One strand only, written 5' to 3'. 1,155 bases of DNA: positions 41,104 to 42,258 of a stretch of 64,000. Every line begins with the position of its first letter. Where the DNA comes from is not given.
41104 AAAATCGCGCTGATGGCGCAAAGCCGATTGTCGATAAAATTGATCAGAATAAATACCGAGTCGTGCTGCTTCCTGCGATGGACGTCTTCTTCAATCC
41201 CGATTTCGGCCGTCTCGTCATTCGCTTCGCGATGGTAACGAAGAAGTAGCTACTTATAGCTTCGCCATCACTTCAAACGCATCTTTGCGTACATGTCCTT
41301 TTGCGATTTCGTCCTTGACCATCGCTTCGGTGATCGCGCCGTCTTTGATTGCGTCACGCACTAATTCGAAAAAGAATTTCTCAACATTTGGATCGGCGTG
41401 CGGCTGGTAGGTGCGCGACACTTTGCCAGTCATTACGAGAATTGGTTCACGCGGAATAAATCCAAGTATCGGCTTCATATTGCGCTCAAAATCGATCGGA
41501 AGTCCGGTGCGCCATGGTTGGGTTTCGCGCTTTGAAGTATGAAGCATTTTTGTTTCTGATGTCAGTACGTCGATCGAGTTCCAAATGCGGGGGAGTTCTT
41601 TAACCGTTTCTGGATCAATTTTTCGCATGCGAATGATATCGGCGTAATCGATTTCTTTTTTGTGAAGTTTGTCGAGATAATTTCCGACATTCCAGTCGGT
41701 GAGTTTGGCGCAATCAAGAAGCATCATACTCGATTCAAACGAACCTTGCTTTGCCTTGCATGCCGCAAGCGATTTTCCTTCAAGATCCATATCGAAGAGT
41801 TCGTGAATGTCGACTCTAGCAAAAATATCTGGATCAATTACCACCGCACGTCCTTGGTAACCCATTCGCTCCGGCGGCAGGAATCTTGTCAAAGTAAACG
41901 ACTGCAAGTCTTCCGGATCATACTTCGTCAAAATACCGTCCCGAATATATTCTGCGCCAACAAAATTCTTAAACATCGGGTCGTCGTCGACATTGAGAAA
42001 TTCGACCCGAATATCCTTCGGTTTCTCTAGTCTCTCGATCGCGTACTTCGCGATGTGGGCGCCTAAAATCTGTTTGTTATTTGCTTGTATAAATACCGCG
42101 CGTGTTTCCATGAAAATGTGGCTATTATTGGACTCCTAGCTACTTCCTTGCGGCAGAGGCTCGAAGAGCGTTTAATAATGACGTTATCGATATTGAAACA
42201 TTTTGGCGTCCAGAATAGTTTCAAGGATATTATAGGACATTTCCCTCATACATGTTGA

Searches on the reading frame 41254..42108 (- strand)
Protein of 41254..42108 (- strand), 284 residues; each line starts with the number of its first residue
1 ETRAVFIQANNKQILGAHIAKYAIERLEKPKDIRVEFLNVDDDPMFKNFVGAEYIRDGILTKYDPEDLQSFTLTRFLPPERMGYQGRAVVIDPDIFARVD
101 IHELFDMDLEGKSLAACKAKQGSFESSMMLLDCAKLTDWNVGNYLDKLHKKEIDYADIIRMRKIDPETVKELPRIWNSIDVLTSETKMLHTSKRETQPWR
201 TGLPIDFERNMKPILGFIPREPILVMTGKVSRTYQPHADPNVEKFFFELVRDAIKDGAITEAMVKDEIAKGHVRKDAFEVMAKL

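Call 65: search_protein_families(library=pfam, proteins=[window:41254-42108:-], max_evalue=0.0001)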
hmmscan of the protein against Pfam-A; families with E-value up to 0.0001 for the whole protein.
window:41254-42108:- (284 aa): 1 family
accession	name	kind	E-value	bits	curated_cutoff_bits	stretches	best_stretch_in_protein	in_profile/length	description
PF01501.26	Glyco_transf_8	-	2e-05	24.8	24.3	1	24-119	44-133/253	Glycosyl transferase family 8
